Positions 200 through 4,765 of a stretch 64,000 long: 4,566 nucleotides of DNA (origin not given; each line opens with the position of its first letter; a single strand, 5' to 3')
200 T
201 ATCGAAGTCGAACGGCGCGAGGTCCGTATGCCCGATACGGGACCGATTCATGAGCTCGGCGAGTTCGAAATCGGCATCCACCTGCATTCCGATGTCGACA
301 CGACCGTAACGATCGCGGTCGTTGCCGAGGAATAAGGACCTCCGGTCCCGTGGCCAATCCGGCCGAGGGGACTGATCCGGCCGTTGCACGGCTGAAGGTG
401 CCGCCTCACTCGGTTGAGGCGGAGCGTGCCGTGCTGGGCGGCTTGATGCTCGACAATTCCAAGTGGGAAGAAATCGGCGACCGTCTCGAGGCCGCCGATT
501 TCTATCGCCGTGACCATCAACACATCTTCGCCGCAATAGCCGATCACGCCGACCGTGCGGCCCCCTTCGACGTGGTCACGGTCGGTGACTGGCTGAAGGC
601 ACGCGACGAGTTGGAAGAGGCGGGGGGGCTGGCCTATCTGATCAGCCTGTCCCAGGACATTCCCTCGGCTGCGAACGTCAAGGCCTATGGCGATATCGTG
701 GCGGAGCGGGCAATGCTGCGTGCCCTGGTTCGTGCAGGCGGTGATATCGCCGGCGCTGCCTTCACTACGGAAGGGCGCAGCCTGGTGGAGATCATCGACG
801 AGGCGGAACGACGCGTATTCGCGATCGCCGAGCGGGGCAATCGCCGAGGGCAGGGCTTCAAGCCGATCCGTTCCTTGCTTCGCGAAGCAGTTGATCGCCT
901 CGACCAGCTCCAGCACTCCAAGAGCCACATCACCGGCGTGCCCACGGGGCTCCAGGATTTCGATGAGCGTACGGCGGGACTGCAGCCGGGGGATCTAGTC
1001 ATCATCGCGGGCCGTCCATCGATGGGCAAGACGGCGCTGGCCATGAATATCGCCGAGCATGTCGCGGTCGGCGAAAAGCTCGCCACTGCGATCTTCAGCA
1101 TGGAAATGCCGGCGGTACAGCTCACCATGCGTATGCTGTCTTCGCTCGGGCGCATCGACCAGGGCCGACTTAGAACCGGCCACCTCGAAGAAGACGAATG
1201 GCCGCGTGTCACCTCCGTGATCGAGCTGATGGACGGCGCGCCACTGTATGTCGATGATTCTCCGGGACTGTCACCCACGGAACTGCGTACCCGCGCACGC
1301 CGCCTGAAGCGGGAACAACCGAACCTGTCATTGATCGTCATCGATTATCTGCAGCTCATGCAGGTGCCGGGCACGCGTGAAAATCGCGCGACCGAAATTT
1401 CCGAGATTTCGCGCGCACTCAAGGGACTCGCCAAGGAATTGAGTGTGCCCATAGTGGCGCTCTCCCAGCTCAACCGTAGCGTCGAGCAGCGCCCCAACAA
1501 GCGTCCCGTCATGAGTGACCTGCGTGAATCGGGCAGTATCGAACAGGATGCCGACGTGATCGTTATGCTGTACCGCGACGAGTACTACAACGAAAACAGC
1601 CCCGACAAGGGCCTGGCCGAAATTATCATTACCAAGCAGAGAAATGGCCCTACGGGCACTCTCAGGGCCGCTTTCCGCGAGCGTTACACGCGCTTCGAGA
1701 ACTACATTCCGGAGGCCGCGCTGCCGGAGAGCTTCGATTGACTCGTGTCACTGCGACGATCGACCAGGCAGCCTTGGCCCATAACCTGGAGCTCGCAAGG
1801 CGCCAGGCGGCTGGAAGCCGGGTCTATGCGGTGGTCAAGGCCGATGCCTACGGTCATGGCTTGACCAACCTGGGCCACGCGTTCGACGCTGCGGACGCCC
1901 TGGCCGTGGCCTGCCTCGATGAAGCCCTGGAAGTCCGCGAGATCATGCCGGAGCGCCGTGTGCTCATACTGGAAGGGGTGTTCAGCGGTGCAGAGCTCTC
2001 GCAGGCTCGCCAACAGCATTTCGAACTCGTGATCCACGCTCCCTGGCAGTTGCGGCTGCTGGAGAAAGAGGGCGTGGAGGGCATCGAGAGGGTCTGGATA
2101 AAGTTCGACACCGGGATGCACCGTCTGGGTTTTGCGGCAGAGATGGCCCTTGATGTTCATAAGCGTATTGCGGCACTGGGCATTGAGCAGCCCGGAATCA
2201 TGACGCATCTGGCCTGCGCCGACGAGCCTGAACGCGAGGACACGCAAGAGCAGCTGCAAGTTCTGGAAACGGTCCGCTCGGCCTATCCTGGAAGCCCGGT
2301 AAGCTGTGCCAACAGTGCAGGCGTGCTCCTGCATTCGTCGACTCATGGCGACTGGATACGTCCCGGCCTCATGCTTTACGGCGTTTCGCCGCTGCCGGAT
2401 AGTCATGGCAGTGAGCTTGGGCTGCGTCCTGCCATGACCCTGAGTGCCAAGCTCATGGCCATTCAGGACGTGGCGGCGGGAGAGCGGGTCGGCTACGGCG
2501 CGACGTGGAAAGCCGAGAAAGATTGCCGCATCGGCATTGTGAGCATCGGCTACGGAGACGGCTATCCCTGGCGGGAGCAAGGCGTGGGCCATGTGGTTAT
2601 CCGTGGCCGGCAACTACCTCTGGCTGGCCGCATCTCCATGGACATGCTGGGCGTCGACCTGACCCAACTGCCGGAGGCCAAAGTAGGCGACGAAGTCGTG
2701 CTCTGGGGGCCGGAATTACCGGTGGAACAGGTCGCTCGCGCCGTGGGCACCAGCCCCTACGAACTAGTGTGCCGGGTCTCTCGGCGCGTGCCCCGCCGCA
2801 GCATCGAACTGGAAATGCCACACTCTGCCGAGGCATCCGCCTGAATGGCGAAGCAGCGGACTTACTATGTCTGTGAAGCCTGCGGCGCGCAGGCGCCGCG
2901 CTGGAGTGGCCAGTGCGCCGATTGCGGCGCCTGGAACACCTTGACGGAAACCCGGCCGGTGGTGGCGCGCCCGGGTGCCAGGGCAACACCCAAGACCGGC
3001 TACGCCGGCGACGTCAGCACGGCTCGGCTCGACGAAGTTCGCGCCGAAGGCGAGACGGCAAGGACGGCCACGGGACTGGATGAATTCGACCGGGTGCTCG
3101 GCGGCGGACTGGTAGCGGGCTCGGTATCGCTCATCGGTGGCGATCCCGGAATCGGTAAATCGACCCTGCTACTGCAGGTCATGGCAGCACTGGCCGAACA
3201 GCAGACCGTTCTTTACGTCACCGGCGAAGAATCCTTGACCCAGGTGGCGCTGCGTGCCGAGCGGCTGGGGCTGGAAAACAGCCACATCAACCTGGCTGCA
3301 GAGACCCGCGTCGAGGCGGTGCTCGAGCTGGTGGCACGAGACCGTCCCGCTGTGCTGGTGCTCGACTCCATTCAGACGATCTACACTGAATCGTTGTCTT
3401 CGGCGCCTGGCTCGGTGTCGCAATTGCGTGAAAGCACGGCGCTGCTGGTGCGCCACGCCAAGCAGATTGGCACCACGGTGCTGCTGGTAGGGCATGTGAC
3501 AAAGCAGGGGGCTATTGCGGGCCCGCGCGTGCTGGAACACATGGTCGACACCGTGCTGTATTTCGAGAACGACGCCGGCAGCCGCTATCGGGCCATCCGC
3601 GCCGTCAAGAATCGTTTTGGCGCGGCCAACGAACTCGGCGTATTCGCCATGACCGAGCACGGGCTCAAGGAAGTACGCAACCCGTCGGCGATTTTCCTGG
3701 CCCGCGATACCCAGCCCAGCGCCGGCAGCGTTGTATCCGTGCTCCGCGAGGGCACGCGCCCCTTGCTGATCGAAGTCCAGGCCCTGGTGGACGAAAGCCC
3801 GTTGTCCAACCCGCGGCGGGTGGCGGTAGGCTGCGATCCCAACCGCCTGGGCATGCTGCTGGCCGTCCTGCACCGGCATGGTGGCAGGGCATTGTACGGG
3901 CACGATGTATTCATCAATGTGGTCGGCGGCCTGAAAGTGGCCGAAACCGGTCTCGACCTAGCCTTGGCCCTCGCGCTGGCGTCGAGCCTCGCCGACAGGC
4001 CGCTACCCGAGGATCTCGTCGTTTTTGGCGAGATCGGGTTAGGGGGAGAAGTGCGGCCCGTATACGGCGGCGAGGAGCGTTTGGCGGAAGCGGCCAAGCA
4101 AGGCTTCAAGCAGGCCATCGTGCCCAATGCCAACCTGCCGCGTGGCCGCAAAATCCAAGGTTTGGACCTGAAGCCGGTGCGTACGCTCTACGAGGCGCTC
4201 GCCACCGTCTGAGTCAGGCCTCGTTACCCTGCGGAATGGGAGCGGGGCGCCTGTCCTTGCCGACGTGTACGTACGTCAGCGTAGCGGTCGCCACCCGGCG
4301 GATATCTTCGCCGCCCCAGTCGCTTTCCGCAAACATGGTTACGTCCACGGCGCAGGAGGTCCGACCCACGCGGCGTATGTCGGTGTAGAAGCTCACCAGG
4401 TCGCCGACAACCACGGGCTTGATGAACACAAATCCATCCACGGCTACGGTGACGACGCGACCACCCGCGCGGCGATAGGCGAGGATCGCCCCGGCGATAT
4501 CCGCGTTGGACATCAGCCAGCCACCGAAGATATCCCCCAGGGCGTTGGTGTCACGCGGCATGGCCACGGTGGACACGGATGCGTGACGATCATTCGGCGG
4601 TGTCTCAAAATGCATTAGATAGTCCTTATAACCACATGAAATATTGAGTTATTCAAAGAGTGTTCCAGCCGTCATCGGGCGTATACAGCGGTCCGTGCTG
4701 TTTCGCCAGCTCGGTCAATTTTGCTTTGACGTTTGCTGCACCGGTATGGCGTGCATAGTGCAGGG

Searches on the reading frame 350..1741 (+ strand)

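Call 54: search_protein_families(library=pfam, proteins=[window:350-1741:+])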
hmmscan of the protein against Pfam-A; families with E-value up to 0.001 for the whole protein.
window:350-1741:+ (463 aa): 4 families
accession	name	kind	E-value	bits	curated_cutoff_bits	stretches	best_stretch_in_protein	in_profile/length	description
PF03796.21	DnaB_C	-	7.2e-108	360.2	27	1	196-451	1-255/255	DnaB-like helicase C terminal domain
PF00772.26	DnaB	-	2.7e-33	114.5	23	1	18-119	2-103/103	DnaB-like helicase N terminal domain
PF13481.12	AAA_25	-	1.4e-11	44.8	27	1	210-373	28-189/195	AAA domain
PF06745.19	ATPase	-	0.00039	20.3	26.6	1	197-263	1-68/231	KaiC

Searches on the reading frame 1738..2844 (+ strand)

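Call 54: search_protein_families(library=pfam, proteins=[window:1738-2844:+])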
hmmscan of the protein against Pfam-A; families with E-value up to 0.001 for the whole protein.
window:1738-2844:+ (368 aa): 2 families
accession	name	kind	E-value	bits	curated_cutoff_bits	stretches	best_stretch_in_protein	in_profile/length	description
PF01168.26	Ala_racemase_N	-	3.9e-62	210.3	24.1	1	8-218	1-220/220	Alanine racemase, N-terminal domain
PF00842.27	Ala_racemase_C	-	4.4e-43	146.3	25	1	232-354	1-126/127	Alanine racemase, C-terminal domain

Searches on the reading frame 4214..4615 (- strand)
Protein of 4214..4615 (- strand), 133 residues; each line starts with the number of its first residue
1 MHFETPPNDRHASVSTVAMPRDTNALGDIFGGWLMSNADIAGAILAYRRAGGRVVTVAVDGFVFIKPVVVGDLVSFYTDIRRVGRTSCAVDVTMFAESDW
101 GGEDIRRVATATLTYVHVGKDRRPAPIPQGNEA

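Call 54: search_protein_families(library=pfam, proteins=[window:4214-4615:-])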
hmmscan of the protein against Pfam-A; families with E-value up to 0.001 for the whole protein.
window:4214-4615:- (133 aa): 1 family
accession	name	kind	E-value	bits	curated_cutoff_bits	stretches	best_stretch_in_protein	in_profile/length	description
PF03061.28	4HBT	-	1.4e-15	57.8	20.6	1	27-98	2-74/79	Thioesterase superfamily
